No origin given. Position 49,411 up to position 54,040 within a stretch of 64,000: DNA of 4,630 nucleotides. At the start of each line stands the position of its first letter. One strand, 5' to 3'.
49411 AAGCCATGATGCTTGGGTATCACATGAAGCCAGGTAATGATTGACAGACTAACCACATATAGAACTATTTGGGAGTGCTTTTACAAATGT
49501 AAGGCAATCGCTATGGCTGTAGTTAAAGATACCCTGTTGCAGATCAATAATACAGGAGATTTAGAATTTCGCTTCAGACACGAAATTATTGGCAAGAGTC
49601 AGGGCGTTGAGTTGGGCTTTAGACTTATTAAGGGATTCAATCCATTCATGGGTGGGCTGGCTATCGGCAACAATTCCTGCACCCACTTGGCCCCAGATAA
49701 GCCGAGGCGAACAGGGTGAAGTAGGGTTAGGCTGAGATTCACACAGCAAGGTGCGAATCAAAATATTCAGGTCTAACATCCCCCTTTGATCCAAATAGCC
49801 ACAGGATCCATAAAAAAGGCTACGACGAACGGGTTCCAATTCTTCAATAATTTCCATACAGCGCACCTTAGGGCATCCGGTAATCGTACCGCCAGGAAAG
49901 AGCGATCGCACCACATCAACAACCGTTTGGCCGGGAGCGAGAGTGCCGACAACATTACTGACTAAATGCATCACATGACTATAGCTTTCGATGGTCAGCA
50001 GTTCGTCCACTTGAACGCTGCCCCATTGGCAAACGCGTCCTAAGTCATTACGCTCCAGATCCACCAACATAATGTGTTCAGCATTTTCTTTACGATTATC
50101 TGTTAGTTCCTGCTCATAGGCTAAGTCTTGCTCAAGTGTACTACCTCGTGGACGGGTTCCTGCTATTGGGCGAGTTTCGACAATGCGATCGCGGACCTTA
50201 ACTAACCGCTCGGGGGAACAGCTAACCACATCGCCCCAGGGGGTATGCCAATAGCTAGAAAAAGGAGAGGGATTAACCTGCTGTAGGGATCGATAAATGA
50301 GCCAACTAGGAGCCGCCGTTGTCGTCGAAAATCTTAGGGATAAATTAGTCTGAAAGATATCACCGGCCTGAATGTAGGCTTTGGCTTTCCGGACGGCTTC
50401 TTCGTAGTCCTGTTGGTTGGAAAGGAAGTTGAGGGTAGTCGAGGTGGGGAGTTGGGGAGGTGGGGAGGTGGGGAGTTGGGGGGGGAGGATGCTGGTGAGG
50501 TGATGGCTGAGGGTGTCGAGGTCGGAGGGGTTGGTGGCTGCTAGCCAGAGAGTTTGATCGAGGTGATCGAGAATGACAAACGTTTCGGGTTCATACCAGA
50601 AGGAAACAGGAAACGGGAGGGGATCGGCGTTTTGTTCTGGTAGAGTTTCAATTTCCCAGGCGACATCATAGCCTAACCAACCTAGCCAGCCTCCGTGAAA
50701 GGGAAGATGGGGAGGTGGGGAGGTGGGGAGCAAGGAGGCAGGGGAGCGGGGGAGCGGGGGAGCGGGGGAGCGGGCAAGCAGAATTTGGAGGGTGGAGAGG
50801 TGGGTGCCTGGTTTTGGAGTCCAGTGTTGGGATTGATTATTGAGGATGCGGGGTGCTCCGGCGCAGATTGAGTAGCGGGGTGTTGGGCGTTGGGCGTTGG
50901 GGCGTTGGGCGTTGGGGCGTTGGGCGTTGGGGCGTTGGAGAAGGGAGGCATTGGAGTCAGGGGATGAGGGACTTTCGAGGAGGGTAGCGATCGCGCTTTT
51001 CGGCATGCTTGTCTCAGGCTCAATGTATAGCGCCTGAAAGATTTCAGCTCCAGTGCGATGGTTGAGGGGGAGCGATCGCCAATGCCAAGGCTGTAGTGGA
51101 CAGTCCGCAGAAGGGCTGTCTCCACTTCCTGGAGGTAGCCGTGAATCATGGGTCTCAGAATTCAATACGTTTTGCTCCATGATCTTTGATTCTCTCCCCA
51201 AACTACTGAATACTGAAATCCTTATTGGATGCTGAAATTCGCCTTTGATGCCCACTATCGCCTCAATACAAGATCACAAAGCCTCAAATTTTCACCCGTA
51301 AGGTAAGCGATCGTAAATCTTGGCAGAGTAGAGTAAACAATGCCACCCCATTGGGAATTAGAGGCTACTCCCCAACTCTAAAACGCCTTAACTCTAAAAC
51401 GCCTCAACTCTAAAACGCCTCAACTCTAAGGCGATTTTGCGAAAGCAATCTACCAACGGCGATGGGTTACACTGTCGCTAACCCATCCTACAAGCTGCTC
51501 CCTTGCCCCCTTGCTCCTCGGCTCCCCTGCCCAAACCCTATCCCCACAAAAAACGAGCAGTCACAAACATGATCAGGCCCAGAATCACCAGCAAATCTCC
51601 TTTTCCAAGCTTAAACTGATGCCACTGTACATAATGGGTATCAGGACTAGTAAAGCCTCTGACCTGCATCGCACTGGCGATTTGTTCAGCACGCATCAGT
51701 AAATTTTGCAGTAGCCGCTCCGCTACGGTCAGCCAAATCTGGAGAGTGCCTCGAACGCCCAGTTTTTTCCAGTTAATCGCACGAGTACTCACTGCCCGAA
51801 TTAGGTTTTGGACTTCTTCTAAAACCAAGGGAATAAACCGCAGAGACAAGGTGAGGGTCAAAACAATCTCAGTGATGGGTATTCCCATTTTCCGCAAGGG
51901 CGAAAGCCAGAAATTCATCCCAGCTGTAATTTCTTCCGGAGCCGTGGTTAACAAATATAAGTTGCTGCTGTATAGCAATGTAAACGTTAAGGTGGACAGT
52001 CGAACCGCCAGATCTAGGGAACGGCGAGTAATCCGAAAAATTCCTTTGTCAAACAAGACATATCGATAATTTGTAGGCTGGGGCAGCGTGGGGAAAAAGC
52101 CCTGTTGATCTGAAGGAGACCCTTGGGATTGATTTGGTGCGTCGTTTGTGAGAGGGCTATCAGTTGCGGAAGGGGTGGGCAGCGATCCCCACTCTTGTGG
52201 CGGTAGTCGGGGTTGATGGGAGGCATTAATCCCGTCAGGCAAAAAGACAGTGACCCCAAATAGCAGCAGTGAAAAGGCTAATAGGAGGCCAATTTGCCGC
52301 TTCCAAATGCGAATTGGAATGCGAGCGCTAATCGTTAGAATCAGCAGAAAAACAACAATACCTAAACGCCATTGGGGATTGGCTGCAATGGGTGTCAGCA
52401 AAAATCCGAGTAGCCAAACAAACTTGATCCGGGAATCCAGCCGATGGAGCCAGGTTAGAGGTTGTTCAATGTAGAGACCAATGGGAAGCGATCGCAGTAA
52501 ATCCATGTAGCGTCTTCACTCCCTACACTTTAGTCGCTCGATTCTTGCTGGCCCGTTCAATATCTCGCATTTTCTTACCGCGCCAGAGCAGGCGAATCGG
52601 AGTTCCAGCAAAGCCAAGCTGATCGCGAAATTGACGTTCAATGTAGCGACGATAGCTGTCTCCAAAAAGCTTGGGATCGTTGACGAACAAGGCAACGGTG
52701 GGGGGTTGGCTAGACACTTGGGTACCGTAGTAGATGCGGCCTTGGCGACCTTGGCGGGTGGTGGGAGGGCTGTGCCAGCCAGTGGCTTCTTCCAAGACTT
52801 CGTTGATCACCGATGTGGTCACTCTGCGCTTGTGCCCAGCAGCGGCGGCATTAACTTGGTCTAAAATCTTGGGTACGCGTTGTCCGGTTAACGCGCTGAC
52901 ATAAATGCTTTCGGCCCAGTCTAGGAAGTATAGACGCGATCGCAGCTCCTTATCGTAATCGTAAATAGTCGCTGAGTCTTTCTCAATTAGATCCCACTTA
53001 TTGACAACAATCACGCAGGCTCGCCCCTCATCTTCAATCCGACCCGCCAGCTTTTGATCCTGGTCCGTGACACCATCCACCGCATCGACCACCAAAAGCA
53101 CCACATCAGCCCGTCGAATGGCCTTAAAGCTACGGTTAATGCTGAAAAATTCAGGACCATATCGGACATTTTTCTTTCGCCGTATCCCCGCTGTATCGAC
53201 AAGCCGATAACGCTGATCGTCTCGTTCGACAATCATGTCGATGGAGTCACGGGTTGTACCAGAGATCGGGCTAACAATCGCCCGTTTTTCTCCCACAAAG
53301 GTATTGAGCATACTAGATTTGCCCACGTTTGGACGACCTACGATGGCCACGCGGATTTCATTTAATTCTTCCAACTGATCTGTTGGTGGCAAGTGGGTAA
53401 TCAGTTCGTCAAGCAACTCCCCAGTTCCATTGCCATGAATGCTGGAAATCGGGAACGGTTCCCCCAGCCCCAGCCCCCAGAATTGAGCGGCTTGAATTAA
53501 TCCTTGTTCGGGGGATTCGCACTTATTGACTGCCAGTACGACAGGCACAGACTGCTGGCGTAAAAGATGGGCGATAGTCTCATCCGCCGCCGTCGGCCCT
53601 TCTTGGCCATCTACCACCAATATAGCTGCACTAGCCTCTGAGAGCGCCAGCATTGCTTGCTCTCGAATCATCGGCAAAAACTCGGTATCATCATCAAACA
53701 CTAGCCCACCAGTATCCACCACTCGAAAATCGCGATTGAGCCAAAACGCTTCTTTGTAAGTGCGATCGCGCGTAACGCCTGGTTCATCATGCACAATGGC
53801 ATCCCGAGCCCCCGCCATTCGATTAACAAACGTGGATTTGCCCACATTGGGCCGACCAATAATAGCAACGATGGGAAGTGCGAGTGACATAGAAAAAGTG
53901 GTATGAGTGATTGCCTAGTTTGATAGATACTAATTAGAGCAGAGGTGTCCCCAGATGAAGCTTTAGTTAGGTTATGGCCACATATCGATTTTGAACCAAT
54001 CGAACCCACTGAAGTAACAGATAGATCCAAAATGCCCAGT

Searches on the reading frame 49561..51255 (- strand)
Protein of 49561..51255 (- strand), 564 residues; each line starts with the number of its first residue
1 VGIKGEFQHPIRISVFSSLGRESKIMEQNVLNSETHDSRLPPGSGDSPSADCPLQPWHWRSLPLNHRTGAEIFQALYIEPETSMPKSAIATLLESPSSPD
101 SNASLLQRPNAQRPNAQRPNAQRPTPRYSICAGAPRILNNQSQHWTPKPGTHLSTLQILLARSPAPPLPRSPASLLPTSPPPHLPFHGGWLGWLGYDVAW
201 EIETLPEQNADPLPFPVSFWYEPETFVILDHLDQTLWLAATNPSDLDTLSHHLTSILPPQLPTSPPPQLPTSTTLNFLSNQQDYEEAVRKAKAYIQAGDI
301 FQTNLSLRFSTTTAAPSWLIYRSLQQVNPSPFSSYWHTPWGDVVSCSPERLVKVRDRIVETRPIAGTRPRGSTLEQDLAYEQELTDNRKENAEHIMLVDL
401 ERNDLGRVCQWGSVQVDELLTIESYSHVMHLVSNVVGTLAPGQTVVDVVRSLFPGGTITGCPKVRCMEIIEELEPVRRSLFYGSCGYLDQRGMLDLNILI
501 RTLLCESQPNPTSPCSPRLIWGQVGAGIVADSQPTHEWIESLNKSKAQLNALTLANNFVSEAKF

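Call 23: search_protein_families(library=pfam, proteins=[window:49561-51255:-], max_evalue=0.01)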
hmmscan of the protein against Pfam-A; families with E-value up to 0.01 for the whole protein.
window:49561-51255:- (564 aa): 2 families
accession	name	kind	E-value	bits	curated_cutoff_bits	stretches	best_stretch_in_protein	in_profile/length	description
PF00425.24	Chorismate_bind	-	4e-85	285.9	27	1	281-544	2-257/257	chorismate binding enzyme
PF04715.19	Anth_synt_I_N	-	6.2e-09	36.7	23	1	147-238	63-140/140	Anthranilate synthase component I, N terminal region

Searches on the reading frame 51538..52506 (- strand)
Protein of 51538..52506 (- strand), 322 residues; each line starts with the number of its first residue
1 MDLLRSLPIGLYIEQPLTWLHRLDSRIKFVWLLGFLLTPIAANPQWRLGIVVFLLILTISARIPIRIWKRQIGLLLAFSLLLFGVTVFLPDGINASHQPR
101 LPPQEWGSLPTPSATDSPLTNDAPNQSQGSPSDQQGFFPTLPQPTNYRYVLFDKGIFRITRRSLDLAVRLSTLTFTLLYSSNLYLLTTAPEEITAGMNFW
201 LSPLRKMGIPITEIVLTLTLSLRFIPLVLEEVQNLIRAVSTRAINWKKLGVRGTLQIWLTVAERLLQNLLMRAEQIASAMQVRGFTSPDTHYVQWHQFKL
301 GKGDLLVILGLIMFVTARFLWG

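Call 23: search_protein_families(library=pfam, proteins=[window:51538-52506:-], max_evalue=0.01)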
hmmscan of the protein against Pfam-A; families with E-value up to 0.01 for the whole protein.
window:51538-52506:- (322 aa): 1 family
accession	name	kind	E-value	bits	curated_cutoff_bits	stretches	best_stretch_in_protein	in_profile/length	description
PF02361.21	CbiQ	-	1.9e-31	109.9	25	1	18-292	3-216/216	Cobalt transport protein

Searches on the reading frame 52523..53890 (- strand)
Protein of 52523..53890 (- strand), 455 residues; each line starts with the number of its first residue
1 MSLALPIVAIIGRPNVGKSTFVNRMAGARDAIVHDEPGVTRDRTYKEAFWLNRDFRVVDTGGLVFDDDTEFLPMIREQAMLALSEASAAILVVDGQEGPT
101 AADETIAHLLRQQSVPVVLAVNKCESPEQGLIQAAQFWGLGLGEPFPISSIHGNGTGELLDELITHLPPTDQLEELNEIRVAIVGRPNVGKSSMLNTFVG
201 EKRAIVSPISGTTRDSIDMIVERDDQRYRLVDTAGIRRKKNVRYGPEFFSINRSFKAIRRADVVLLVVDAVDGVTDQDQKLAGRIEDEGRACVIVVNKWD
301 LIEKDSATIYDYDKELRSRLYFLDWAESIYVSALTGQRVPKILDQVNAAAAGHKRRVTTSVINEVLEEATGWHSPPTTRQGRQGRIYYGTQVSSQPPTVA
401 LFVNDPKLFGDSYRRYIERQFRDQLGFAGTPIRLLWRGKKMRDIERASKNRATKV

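Call 23: search_protein_families(library=pfam, proteins=[window:52523-53890:-], max_evalue=0.01)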
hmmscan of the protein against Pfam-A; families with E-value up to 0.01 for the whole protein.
window:52523-53890:- (455 aa): 17 families
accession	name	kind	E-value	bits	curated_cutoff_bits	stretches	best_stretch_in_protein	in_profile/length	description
PF01926.29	MMR_HSR1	-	1.2e-57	193.4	21.9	2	180-298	1-113/113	50S ribosome-binding GTPase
PF14714.11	KH_dom-like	-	9.4e-31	106.4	27.3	1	356-437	1-81/81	KH-domain-like of EngA bacterial GTPase enzymes, C-terminal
PF00009.33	GTP_EFTU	-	1.8e-24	86.8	26.5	2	211-347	54-183/188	Elongation factor Tu GTP binding domain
PF02421.24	FeoB_N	-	3.4e-22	79.1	27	2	180-320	2-134/156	Ferrous iron transport protein B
PF00350.29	Dynamin_N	-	2e-13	51.1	27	1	224-298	99-167/168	Dynamin family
PF04548.22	AIG1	-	6.2e-10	39.2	27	1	180-286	2-108/212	AIG1 family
PF03193.22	RsgA_GTPase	-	7.3e-09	36.1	30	0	174-213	102-141/174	RsgA GTPase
PF08477.19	Roc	-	1.8e-07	31.8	27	1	180-300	1-119/119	Ras of Complex, Roc, domain of DAPkinase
PF00071.28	Ras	-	8e-06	26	21.6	1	181-309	2-124/162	Ras family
PF13479.12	AAA_24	-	0.0002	21.7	27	0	178-209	2-30/195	AAA domain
PF00005.33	ABC_tran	-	0.00078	20.5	25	0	180-206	13-39/137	ABC transporter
PF02492.25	cobW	-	0.0017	18.4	20.7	0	250-309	105-162/180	CobW/HypB/UreG, nucleotide-binding domain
PF05621.17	TniB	-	0.0027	17.6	22.4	0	180-204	37-61/189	Bacterial TniB protein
PF00025.27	Arf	-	0.0044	17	22.3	0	176-312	12-138/174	ADP-ribosylation factor family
PF19993.5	DO-GTPase2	-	0.0055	16.8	27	0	7-22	2-17/226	Double-GTPase 2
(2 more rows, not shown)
